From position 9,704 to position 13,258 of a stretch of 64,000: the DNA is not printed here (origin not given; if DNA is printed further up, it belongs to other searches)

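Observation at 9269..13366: A 1365-aa membrane-anchored beta-solenoid protein with no assignable function, next to a small Cys-containing protein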

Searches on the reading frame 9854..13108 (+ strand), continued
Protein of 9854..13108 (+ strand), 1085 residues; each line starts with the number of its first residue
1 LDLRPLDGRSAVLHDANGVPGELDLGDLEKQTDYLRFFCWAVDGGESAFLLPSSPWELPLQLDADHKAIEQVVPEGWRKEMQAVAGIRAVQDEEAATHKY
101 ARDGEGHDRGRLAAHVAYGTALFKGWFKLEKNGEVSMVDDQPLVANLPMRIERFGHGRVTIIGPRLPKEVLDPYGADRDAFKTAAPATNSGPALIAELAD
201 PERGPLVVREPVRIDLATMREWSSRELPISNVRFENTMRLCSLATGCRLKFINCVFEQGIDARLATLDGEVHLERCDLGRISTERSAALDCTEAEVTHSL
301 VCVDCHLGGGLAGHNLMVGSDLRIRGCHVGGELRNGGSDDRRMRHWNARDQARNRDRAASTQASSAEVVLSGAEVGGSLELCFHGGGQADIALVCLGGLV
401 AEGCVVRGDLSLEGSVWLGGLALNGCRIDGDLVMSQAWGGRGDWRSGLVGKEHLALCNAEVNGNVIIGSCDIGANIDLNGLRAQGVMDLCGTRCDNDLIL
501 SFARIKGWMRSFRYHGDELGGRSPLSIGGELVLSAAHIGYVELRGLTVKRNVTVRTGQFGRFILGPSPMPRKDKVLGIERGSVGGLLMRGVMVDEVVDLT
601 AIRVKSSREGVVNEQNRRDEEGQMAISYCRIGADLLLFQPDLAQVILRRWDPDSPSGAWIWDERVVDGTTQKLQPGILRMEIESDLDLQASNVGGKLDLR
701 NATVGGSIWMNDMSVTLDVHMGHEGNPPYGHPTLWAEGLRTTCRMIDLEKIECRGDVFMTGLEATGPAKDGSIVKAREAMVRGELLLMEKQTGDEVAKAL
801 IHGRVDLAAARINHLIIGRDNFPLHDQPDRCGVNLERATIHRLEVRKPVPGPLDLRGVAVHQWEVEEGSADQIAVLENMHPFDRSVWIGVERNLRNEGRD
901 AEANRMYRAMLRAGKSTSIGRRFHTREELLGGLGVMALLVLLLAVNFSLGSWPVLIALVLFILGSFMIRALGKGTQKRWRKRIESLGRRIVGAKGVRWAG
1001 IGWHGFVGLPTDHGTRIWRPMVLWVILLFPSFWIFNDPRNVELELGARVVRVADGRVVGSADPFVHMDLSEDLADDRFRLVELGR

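Call 106: find_encoding_contigs(protein=P0162, flank=10000, max_places=2)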
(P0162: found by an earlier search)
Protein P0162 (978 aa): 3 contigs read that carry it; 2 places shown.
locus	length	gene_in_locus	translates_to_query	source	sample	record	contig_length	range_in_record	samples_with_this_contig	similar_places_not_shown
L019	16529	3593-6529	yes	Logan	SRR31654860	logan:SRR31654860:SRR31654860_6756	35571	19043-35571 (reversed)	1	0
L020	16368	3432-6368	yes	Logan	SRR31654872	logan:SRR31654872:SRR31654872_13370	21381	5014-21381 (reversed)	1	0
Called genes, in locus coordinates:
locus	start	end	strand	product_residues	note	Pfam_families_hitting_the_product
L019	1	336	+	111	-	?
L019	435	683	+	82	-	PF09932:DUF2164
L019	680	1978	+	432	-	PF01546:Peptidase_M20, PF07687:M20_dimer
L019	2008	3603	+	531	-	-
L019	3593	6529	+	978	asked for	-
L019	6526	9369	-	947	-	PF13191:AAA_16 (faint), PF05496:RuvB_N (weak), PF00004:AAA, PF01434:Peptidase_M41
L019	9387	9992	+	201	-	-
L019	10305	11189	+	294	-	PF01963:TraB_PrgY_gumN (faint)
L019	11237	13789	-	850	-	PF13620:CarboxypepD_reg, PF13715:CarbopepD_reg_2 (weak), PF07715:Plug (weak), PF00593:TonB_dep_Rec_b-barrel, PF14905:OMP_b-brl_3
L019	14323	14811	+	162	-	-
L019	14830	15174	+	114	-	-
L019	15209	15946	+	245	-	PF06197:DUF998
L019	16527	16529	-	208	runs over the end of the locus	PF00440:TetR_N, PF17932:TetR_C_24 (weak)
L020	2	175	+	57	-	?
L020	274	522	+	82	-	PF09932:DUF2164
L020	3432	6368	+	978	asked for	-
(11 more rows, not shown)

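Call 107: find_encoding_contigs(protein=P0020, flank=10000, max_places=2)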
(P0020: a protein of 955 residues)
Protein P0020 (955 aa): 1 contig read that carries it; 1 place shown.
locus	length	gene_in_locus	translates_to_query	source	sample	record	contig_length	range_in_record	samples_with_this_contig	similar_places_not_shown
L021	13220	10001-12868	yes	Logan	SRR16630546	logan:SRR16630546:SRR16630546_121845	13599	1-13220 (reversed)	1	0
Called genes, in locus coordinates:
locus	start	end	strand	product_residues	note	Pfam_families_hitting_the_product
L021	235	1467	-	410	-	PF01582:TIR, PF13676:TIR_2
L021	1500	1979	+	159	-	-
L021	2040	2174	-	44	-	-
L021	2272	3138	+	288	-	PF02735:Ku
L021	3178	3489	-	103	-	-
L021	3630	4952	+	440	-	PF03544:TonB_C, PF06439:3keto-disac_hyd (weak), PF03544:TonB_C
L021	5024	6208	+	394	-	PF09994:T6SS_Tle1-like_cat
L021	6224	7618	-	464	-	PF13365:Trypsin_2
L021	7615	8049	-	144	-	-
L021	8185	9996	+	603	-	-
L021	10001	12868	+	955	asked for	-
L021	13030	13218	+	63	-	?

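Call 111: search_protein_families(library=padloc, proteins=[L019:2008-3603:+, P0162, L019:6526-9369:-, P0102, P0013, P0099], max_evalue=0.01)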
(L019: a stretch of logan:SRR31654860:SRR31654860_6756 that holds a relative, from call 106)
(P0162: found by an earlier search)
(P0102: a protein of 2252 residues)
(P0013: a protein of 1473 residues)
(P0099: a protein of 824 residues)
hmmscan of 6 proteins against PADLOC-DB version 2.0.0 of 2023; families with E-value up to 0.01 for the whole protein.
L019:2008-3603:+ (531 aa): 0 families

P0162 (978 aa): 0 families

L019:6526-9369:- (947 aa): 8 families
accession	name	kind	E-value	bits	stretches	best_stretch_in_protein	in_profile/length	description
PDLC02196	IetA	-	2.1e-23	81.4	1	554-759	124-319/374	-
PDLC02195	IetA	-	6.7e-20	69.7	1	553-741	138-315/395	-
PDLC04232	IetA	-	7.5e-17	59.7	1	552-708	116-265/330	-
PDLC04231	IetA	-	5.2e-14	50.7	1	553-695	118-253/262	-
PDLC00915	TRIP13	-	3.5e-13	47.6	1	555-704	66-226/302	TRIP13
PDLC00914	TRIP13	-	3.3e-12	44.5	1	555-707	74-236/302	TRIP13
PDLC04140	mad8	-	0.0003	18.4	1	554-579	29-54/314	mads_8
PDLC02911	VakA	-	0.0088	14.6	0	556-584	6-34/163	-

P0102 (2252 aa): 3 families
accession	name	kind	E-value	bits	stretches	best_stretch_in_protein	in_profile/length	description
PDLC04783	PDC-M72A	-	3.7e-61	205.5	5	1060-1217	206-359/392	-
PDLC02908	Ankyrin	-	7.1e-30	101.9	4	1524-1612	737-823/880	-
PDLC04701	PDC-M54A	-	0.00068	15.5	0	1598-1647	175-226/1144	-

P0013 (1473 aa): 0 families

P0099 (824 aa): 0 families

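Call 112: find_encoding_contigs(protein=P0099, flank=10000, max_places=2)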
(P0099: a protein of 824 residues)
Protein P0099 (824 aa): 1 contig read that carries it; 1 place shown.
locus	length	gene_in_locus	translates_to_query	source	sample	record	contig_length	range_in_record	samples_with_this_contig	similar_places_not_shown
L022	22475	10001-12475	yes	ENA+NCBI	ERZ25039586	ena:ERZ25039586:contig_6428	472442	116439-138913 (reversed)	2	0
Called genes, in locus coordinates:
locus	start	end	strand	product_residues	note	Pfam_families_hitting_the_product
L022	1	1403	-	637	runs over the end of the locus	PF13441:Gly-zipper_YMGG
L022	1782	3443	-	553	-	PF04389:Peptidase_M28, PF01546:Peptidase_M20 (weak)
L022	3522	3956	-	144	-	PF22769:DCD, PF00692:dUTPase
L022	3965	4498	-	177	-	PF22769:DCD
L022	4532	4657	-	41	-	-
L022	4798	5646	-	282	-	-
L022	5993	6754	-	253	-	PF13349:DUF4097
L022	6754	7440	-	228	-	-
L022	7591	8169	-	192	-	PF12645:HTH_16 (weak), PF04542:Sigma70_r2, PF08281:Sigma70_r4_2, PF04545:Sigma70_r4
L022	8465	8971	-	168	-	-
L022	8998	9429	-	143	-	PF13335:Mg_chelatase_C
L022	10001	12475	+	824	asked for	PF13576:Pentapeptide_3 (weak)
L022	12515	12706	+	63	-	-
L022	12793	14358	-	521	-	PF05362:Lon_C (weak), PF13541:ChlI, PF00158:Sigma54_activat (faint), PF00493:MCM, PF01078:Mg_chelatase, PF05496:RuvB_N (faint), PF07728:AAA_5, PF13335:Mg_chelatase_C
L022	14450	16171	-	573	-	PF01464:SLT, PF01476:LysM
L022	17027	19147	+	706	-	PF13089:PP_kinase_N, PF13091:PLDc_2 (faint), PF02503:PP_kinase, PF17941:PP_kinase_C_1, PF13090:PP_kinase_C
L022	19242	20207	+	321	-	-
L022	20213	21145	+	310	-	PF02308:MgtC (weak), PF16316:DUF4956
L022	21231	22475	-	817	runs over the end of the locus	PF02190:LON_substr_bdg, PF13191:AAA_16 (weak), PF00004:AAA, PF07728:AAA_5, PF22667:Lon_lid, PF05362:Lon_C, PF13541:ChlI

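Call 113: find_encoding_contigs(protein=P0164, flank=10000, max_places=2)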
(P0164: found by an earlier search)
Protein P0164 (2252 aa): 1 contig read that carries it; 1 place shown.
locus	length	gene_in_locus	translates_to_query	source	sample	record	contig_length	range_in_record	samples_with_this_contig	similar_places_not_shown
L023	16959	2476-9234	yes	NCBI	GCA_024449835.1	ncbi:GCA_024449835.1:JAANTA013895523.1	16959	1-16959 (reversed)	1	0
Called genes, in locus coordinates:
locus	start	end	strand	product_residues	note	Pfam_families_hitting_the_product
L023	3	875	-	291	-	?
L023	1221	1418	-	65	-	-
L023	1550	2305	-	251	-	PF13489:Methyltransf_23, PF13847:Methyltransf_31 (weak), PF08241:Methyltransf_11, PF08242:Methyltransf_12 (weak), PF13649:Methyltransf_25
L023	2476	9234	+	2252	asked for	PF20703:nSTAND1, PF12796:Ank_2, PF13637:Ank_4, PF12796:Ank_2, PF13637:Ank_4, PF12796:Ank_2, PF13637:Ank_4, PF12796:Ank_2, +9 more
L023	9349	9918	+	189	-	PF05685:Uma2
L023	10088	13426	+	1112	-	PF12773:DZR, PF13240:Zn_Ribbon_1 (weak), PF13248:Zn_ribbon_3 (faint), PF24463:DUF7577 (weak), PF00211:Guanylate_cyc, PF13191:AAA_16, PF13401:AAA_22 (faint), PF07719:TPR_2 (faint), +1 more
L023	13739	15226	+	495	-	PF01487:DHquinase_I, PF08501:Shikimate_dh_N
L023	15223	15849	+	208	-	PF01634:HisG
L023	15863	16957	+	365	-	?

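Call 126: search_solved_structures(query=L007:1-693:+, max_evalue=0.001)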
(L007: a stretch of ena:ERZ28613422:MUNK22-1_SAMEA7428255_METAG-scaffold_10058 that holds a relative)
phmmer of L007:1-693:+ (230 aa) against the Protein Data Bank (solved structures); distinct sequences matched with E-value up to 0.001: 1.
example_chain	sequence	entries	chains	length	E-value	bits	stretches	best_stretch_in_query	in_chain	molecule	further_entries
1yf2_A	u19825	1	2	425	0.0001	25.4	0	31-220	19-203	Type I restriction-modification enzyme, S subunit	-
